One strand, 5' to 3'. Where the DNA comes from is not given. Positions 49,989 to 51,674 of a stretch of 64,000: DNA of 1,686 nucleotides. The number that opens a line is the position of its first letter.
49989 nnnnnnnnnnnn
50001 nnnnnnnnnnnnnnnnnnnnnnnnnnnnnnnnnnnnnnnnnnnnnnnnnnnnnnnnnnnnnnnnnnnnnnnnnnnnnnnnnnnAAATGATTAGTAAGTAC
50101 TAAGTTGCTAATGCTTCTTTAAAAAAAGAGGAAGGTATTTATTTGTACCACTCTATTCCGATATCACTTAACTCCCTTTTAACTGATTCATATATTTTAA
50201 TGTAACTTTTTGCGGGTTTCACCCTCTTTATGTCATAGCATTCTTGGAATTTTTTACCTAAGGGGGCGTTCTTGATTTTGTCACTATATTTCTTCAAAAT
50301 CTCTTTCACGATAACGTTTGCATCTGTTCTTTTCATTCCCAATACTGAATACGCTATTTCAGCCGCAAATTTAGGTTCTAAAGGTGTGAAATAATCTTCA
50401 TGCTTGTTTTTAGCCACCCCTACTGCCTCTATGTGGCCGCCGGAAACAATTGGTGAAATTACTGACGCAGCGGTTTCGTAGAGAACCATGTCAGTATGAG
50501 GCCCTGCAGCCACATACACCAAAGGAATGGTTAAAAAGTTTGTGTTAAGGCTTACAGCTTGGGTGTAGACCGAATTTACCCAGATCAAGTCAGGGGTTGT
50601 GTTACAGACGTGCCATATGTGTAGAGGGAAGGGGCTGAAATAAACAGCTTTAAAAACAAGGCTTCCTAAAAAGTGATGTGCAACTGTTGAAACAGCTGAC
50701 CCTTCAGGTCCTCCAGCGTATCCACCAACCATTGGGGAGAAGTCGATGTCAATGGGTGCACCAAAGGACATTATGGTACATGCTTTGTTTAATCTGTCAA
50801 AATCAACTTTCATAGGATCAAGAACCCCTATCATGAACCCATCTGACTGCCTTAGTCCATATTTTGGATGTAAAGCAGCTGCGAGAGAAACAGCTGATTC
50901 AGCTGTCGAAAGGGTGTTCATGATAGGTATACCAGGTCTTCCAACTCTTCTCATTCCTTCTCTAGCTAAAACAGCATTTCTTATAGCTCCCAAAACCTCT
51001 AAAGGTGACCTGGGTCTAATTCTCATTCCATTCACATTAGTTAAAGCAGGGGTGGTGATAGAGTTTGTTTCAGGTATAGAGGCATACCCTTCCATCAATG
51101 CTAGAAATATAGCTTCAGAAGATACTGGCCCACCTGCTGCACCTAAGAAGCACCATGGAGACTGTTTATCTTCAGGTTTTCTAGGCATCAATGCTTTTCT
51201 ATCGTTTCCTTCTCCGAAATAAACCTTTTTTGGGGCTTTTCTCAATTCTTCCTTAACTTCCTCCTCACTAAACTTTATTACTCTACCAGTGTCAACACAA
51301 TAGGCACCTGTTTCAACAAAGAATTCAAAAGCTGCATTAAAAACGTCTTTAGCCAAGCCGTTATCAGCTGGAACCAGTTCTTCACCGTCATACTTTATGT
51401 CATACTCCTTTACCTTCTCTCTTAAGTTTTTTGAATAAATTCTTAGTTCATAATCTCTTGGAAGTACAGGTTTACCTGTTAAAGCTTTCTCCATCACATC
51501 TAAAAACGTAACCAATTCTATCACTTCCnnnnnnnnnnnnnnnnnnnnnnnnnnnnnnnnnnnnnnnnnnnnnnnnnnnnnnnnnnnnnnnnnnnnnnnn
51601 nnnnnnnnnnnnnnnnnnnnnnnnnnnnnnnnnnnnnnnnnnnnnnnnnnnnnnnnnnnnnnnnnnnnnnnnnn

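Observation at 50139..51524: MtmB-family methyltransferase encoded without a pyrrolysine (amber) codon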

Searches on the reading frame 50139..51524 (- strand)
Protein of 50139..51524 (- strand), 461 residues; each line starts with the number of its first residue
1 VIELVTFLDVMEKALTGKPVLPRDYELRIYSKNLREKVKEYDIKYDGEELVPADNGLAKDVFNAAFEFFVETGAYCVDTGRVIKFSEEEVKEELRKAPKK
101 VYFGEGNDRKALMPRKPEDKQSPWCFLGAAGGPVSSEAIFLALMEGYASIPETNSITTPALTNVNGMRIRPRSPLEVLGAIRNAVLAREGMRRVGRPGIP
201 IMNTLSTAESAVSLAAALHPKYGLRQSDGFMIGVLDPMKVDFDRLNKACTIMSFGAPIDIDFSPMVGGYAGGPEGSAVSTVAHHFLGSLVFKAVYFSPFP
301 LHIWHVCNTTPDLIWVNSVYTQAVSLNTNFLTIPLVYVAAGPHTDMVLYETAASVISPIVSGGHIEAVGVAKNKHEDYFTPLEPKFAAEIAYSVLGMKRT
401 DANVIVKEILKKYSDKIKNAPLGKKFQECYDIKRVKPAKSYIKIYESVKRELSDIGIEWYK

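Call 3: search_protein_families(library=pfam, proteins=[window:50139-51524:-], max_evalue=0.01)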
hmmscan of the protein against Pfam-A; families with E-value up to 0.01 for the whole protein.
window:50139-51524:- (461 aa): 1 family
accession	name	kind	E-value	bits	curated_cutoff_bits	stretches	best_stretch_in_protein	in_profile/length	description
PF05369.18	MtmB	-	1.7e-97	327.5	25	1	6-457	2-450/450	Monomethylamine methyltransferase MtmB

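Call 4: search_protein_families(library=ncbifam, proteins=[window:50139-51524:-], max_evalue=0.01)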
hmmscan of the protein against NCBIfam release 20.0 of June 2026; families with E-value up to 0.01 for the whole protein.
window:50139-51524:- (461 aa): 0 families

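Call 5: search_solved_structures(query=window:50139-51524:-, show_alignments=2, max_evalue=0.001)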
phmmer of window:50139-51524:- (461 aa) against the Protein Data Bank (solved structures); distinct sequences matched with E-value up to 0.001: 2.
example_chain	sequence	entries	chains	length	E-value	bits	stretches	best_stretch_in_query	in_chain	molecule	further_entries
1l2q_A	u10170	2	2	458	9.8e-63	215.7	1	9-457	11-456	monomethylamine methyltransferase | Monomethylamine methyltransferase mtmB1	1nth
1tv2_A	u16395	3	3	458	1.1e-62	215.6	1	9-457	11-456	Monomethylamine methyltransferase mtmB1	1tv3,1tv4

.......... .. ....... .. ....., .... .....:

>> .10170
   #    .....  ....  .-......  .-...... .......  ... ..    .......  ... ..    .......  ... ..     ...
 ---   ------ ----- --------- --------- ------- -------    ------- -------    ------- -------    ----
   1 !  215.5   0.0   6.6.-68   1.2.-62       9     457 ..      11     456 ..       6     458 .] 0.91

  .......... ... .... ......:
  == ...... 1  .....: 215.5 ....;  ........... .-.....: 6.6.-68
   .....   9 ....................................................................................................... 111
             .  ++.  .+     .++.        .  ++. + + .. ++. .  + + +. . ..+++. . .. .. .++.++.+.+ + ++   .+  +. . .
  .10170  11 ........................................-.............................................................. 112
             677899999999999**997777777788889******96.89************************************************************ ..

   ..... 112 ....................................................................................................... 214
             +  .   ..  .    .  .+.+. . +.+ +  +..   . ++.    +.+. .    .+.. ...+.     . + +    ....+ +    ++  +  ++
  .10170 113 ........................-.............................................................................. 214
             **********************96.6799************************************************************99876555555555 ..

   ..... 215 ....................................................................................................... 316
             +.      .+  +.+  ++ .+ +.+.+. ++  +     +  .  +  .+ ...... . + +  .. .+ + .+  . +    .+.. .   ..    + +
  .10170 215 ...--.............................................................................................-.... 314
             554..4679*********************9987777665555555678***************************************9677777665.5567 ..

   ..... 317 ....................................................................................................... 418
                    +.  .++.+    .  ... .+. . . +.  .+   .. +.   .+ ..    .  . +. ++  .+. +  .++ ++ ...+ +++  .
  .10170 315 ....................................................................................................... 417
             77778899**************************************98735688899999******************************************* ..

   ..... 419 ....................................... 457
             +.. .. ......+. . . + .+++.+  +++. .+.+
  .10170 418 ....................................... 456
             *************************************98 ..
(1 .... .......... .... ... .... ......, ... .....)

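Call 13: find_homologous_proteins(query=window:50139-51524:-, max_evalue=0.00001)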
Query window:50139-51524:- (461 aa): 486 proteins with E <= 0.00001 among 8000 candidates; the best 120 are listed.
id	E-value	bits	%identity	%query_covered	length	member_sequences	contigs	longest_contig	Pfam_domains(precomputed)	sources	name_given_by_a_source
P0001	0.0e+0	1040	100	99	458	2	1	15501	PF05369.19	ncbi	-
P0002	3.5e-273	924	86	99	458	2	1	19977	PF05369.19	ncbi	-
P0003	6.1e-203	693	65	99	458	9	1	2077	PF05369.19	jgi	-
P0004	3.2e-201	687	65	100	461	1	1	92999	PF05369.19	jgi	-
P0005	2.5e-200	684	64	99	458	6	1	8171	PF05369.19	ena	-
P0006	3.8e-199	680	65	99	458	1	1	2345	PF05369.19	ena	-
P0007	1.8e-198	678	63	99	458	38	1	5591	PF05369.19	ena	-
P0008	2.2e-198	678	64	99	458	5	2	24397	PF05369.19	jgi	-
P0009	5.1e-198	677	64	99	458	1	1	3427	PF05369.19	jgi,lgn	jgi:methylamine--corrinoid protein Co-methyltransferase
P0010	1.4e-196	672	64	97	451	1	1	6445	PF05369.19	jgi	jgi:hypothetical protein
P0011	8.1e-194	663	64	97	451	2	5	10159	PF05369.19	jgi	-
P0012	2.4e-192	658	62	98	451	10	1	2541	PF05369.19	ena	-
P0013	7.4e-191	653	61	99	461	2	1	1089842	PF05369.19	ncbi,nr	ncbi:MAG: monomethylamine:corrinoid methyltransferase [Candidatus Bathyarchaeota archaeon]|nr:MAG: m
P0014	1.4e-190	652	63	97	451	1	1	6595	PF05369.19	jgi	-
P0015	3.0e-189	648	60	99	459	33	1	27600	PF05369.19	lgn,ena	-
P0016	1.3e-179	616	58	99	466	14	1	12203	PF05369.19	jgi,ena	-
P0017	5.9e-178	610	58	99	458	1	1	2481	PF05369.19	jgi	-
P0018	2.0e-177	609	59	99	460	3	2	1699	PF05369.19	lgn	-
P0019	3.8e-177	608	58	99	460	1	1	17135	PF05369.19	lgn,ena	-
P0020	5.6e-177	607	58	99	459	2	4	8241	PF05369.19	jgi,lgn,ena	-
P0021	1.0e-176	606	58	99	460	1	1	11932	PF05369.19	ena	-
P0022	1.3e-176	606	58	98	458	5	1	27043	PF05369.19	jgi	-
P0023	1.5e-176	606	57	98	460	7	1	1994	PF05369.19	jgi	jgi:hypothetical protein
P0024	1.8e-176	606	58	99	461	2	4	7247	PF05369.19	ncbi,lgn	-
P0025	6.1e-176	604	58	98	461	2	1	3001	PF05369.19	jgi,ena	-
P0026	6.6e-176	604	58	99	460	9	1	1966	PF05369.19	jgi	jgi:hypothetical protein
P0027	2.7e-175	602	57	98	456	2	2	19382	PF05369.19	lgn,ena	-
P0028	6.4e-175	600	58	99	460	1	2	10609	PF05369.19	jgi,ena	-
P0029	7.3e-175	600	56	99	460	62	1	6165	PF05369.19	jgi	-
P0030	8.9e-175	600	58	99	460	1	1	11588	PF05369.19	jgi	-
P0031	9.7e-175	600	58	99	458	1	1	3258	PF05369.19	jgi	jgi:methylamine--corrinoid protein Co-methyltransferase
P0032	1.4e-174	599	57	98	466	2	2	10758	PF05369.19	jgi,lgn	-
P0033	1.7e-174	599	58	99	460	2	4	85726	PF05369.19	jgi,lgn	-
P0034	2.8e-174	598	56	99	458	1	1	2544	PF05369.19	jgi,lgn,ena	-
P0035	3.1e-174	598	57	99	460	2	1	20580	PF05369.19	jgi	jgi:methylamine--corrinoid protein Co-methyltransferase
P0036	3.7e-174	598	57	99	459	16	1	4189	PF05369.19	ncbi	ncbi:MAG: monomethylamine:corrinoid methyltransferase [Candidatus Bathyarchaeia archaeon]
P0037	4.7e-174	598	58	99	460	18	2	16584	PF05369.19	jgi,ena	-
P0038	5.0e-174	597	57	99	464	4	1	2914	PF05369.19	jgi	jgi:methylamine--corrinoid protein Co-methyltransferase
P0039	5.2e-174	597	58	98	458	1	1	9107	PF05369.19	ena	-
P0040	6.5e-174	597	58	99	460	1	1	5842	PF05369.19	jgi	jgi:methylamine--corrinoid protein Co-methyltransferase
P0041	8.4e-174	597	58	99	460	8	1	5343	PF05369.19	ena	-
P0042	8.6e-174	597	57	99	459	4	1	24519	PF05369.19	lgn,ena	-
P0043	1.2e-173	596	56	99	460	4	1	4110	PF05369.19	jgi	-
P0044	2.2e-173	595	57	99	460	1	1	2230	PF05369.19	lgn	-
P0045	2.3e-173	595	58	99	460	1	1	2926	PF05369.19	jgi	jgi:methylamine--corrinoid protein Co-methyltransferase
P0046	3.5e-173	595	57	99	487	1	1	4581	PF05369.19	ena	-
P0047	4.3e-173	594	56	99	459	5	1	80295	PF05369.19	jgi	-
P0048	6.8e-173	594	57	99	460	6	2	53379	PF05369.19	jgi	-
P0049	1.2e-172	593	56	99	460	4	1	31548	PF05369.19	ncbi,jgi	jgi:methylamine--corrinoid protein Co-methyltransferase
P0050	1.2e-172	593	56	99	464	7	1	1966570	PF05369.19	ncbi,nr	ncbi:MAG: monomethylamine:corrinoid methyltransferase [Methanobacteriota archaeon]|nr:MAG: monomethy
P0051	1.2e-172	593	55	99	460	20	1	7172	PF05369.19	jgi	jgi:methylamine--corrinoid protein Co-methyltransferase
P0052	1.3e-172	593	57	98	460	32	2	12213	PF05369.19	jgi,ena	-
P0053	1.3e-172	593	57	98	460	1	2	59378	PF05369.19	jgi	-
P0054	1.3e-172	593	57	99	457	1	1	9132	PF05369.19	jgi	-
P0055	1.4e-172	593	57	98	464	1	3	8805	PF05369.19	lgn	-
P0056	1.8e-172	592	57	98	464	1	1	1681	PF05369.19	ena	-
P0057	2.2e-172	592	57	99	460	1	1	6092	PF05369.19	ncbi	-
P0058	2.5e-172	592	57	99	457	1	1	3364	PF05369.19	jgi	-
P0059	2.7e-172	592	57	98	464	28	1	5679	PF05369.19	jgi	jgi:methylamine--corrinoid protein Co-methyltransferase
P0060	3.5e-172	591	57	98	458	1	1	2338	PF05369.19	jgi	-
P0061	3.7e-172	591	57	97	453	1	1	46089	PF05369.19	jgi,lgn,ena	-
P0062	6.0e-172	591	57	99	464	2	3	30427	PF05369.19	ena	-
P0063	7.0e-172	590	56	98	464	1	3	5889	PF05369.19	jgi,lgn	-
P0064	8.0e-172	590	57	99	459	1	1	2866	PF05369.19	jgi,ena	-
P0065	9.8e-172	590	57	98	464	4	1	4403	PF05369.19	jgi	jgi:methylamine--corrinoid protein Co-methyltransferase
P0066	1.1e-171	590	55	99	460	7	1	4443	PF05369.19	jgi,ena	-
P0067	1.3e-171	590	57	99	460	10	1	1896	PF05369.19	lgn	-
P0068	1.3e-171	590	56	99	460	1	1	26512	PF05369.19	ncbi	ncbi:MAG: monomethylamine:corrinoid methyltransferase [Thermoplasmata archaeon]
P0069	1.4e-171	589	56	99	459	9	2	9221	PF05369.19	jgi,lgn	jgi:methylamine--corrinoid protein Co-methyltransferase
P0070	1.5e-171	589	56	99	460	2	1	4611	PF05369.19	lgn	-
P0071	2.3e-171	589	56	99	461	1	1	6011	PF05369.19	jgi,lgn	-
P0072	2.3e-171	589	55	99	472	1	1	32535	PF05369.19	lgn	-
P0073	2.5e-171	589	56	98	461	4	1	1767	PF05369.19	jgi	jgi:methylamine--corrinoid protein Co-methyltransferase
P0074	2.7e-171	588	57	99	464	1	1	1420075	PF05369.19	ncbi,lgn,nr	ncbi:MAG: monomethylamine:corrinoid methyltransferase [Methanobacteriota archaeon]|nr:MAG: monomethy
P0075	3.3e-171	588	56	99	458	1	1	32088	PF05369.19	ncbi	-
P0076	3.5e-171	588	56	99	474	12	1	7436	PF05369.19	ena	-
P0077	4.4e-171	588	56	99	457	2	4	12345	PF05369.19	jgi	-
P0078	4.4e-171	588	56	99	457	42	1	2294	PF05369.19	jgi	-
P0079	7.2e-171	587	57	98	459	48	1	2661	PF05369.19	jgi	jgi:methylamine--corrinoid protein Co-methyltransferase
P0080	7.6e-171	587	56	98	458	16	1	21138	PF05369.19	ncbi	-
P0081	8.4e-171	587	56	99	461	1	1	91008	PF05369.19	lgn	-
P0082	1.7e-170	586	56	99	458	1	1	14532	PF05369.19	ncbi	-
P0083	1.8e-170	586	56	98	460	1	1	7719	PF05369.19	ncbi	-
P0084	1.9e-170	586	55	99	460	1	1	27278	PF05369.19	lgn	-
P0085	2.0e-170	586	57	99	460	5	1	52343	PF05369.19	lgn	-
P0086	2.5e-170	585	57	99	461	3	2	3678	PF05369.19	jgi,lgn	jgi:methylamine--corrinoid protein Co-methyltransferase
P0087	2.8e-170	585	56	97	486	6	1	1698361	PF05369.19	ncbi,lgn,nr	ncbi:MAG: monomethylamine:corrinoid methyltransferase [Methanobacteriota archaeon]|nr:MAG: monomethy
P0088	2.9e-170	585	56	99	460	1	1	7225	PF05369.19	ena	-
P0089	4.8e-170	584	56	99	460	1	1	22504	PF05369.19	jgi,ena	-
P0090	5.7e-170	584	57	99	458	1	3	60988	PF05369.19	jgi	-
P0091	7.0e-170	584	56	99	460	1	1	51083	PF05369.19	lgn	-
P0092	1.3e-169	583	56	99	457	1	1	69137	PF05369.19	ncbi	-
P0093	1.4e-169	583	56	98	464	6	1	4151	PF05369.19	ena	-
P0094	1.8e-169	583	56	99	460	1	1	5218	PF05369.19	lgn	-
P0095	1.8e-169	583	56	98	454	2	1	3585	PF05369.19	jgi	-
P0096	2.4e-169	582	56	99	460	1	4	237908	PF05369.19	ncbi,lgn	ncbi:MAG: monomethylamine:corrinoid methyltransferase [Thermoplasmata archaeon]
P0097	3.5e-169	582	56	99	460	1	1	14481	PF05369.19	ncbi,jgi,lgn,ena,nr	ncbi:MAG: monomethylamine:corrinoid methyltransferase [Thermoplasmata archaeon]|nr:monomethylamine:c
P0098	4.4e-169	581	56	98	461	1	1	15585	PF05369.19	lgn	-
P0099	4.5e-169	581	56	97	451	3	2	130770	PF05369.19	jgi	-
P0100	4.6e-169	581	56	99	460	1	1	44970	PF05369.19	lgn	-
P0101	5.1e-169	581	56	99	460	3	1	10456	PF05369.19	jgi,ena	-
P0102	6.2e-169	581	56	99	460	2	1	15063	PF05369.19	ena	-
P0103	8.3e-169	580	56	99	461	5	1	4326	PF05369.19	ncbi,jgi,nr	ncbi:MAG: monomethylamine:corrinoid methyltransferase [Thermoplasmata archaeon]|jgi:methylamine--cor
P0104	9.1e-169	580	55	99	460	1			PF05369.19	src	-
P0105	9.9e-169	580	56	99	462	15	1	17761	PF05369.19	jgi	jgi:hypothetical protein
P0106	1.1e-168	580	56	99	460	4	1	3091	PF05369.19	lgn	-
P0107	2.4e-168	579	56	99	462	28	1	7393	PF05369.19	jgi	jgi:methylamine--corrinoid protein Co-methyltransferase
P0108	2.5e-168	579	57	98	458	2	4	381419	PF05369.19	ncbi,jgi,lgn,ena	ncbi:MAG TPA: monomethylamine:corrinoid methyltransferase [Thermoplasmata archaeon]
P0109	4.4e-168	578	56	99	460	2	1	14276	PF05369.19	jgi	jgi:methylamine--corrinoid protein Co-methyltransferase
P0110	4.7e-168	578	55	98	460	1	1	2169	PF05369.19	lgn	-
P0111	4.8e-168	578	56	98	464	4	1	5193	PF05369.19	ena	-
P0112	5.9e-168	577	56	99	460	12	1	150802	PF05369.19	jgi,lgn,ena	-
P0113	6.1e-168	577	56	99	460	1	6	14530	PF05369.19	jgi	jgi:methylamine--corrinoid protein Co-methyltransferase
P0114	6.6e-168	577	55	99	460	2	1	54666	PF05369.19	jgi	-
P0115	8.3e-168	577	55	99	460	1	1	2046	PF05369.19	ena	-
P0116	8.3e-168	577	55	99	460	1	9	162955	PF05369.19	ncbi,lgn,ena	ncbi:MAG: monomethylamine:corrinoid methyltransferase [Thermoplasmata archaeon]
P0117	8.3e-168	577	55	99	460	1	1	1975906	PF05369.19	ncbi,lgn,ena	-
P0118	9.5e-168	577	55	99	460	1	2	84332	PF05369.19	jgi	-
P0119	1.1e-167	577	55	99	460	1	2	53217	PF05369.19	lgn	-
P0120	1.5e-167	576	56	99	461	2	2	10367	PF05369.19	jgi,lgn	-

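Call 14: list_cluster_members(proteins=[P0001, P0002, P0004, P0013, P0050])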
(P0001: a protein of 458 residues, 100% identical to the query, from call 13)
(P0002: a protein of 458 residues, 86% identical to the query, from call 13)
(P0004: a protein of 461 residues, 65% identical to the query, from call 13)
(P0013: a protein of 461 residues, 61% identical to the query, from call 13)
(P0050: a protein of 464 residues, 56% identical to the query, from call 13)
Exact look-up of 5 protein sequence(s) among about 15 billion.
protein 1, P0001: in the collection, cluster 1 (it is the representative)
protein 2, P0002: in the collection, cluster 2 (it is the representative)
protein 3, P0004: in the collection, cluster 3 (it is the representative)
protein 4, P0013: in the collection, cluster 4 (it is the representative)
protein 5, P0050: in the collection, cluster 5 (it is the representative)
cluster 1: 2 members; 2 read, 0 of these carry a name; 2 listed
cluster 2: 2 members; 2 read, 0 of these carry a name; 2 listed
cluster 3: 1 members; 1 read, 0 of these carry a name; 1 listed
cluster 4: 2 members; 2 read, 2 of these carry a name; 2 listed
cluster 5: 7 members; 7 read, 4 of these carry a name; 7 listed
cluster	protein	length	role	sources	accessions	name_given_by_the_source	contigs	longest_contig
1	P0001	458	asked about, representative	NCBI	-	-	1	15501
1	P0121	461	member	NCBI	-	-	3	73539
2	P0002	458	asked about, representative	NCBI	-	-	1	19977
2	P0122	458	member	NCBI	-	-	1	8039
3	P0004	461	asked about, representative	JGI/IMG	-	-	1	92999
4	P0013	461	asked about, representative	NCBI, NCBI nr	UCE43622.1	MAG: monomethylamine:corrinoid methyltransferase [Candidatus Bathyarchaeota archaeon]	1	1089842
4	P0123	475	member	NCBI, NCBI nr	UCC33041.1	MAG: monomethylamine:corrinoid methyltransferase [Candidatus Bathyarchaeota archaeon]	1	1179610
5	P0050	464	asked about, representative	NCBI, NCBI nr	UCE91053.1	MAG: monomethylamine:corrinoid methyltransferase [Methanobacteriota archaeon] | MAG: monomethylamine:corrinoid methyltransferase [Euryarchaeota archaeon]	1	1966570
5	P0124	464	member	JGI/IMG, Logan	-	methylamine--corrinoid protein Co-methyltransferase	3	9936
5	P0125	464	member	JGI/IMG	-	methylamine--corrinoid protein Co-methyltransferase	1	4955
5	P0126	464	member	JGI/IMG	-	methylamine--corrinoid protein Co-methyltransferase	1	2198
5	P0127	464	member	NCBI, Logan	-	-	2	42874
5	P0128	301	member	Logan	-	-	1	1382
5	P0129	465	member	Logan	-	-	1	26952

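Call 15: find_encoding_contigs(protein=P0001, flank=10000, max_places=4)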
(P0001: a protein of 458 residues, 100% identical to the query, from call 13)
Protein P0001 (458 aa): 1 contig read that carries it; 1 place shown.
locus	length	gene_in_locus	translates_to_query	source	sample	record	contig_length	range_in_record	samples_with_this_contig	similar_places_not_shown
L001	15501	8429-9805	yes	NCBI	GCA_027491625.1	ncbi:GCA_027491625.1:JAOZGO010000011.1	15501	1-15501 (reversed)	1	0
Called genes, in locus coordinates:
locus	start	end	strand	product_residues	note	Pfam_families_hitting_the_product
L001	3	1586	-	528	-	?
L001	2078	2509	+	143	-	-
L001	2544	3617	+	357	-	PF04014:MazE_antitoxin, PF01895:PhoU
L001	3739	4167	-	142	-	-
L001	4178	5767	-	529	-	-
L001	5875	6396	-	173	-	PF01965:DJ-1_PfpI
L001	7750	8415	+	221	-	PF02607:B12-binding_2, PF02310:B12-binding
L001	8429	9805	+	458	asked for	PF05369:MtmB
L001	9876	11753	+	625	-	PF00158:Sigma54_activat (faint), PF00493:MCM (weak), PF01078:Mg_chelatase (faint), PF00004:AAA, PF07726:AAA_3, PF07728:AAA_5, PF00092:VWA, PF13519:VWA_2, +2 more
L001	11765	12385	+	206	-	PF10050:DUF2284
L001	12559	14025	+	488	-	PF06253:MTTB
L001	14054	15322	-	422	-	PF01266:DAO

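Call 26: find_encoding_contigs(protein=P0013, flank=8000, max_places=2)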
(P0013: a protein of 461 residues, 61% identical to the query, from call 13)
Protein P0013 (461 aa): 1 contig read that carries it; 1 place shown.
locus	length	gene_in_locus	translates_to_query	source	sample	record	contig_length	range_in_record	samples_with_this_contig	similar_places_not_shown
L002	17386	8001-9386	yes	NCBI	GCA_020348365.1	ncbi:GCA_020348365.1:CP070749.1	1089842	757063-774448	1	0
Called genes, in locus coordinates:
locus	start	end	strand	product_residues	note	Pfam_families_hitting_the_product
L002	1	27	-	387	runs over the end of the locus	PF23613:ELP3_N, PF04055:Radical_SAM, PF16199:Radical_SAM_C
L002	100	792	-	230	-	PF01979:Amidohydro_1, PF07969:Amidohydro_3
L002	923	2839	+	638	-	PF17214:KH_TffA, PF00753:Lactamase_B, PF16661:Lactamase_B_6, PF23023:Anti-Pycsar_Apyc1, PF12706:Lactamase_B_2, PF10996:Beta-Casp, PF07521:RMMBL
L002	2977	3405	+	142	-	PF21473:OB_Ssb-like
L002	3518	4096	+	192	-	PF04471:Mrr_cat, PF01191:RNA_pol_Rpb5_C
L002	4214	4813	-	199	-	PF01022:HTH_5, PF08281:Sigma70_r4_2 (weak), PF12840:HTH_20, PF13384:HTH_23 (faint), PF13412:HTH_24 (faint), PF01978:TrmB (faint), PF08279:HTH_11 (weak), PF21476:PF0610-like_N (weak)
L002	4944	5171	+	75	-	-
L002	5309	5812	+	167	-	PF13404:HTH_AsnC-type, PF13412:HTH_24, PF18024:HTH_50 (weak), PF13518:HTH_28 (weak)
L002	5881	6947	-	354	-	-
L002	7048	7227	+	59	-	-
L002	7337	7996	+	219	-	PF02607:B12-binding_2, PF02310:B12-binding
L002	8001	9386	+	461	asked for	PF05369:MtmB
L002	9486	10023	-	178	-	-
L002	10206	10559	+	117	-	PF02635:DsrE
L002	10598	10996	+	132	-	PF02311:AraC_binding (weak), PF07883:Cupin_2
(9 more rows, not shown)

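Call 27: find_encoding_contigs(protein=P0050, flank=8000, max_places=2)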
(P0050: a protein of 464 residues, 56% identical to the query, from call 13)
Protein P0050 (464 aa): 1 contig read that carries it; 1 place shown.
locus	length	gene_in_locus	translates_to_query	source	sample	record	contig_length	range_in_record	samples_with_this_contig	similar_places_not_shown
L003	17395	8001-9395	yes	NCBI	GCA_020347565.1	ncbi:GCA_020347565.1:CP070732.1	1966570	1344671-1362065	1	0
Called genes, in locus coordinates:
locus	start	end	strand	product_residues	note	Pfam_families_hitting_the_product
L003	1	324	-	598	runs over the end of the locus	PF02730:AFOR_N, PF01314:AFOR_C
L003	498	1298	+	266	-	PF01925:TauE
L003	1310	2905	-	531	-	PF00753:Lactamase_B (weak), PF12706:Lactamase_B_2 (weak)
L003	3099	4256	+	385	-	PF01118:Semialdhyde_dh (faint), PF03435:Sacchrp_dh_NADP, PF16653:Sacchrp_dh_C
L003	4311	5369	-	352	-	-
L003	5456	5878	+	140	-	-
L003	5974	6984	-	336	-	PF21347:DUF3108_like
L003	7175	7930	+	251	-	PF19420:DDAH_eukar (weak), PF02274:ADI (faint)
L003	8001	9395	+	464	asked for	PF05369:MtmB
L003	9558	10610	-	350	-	PF01555:N6_N4_Mtase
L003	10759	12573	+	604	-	PF09826:Beta_propel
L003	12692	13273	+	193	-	PF25213:HVO_A0261_N (weak), PF12840:HTH_20, PF01022:HTH_5, PF01047:MarR (weak), PF09339:HTH_IclR (faint), PF12802:MarR_2, PF13412:HTH_24 (weak)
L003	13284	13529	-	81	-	-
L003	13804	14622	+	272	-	PF02522:Antibiotic_NAT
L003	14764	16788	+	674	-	PF16254:DUF4910, PF04389:Peptidase_M28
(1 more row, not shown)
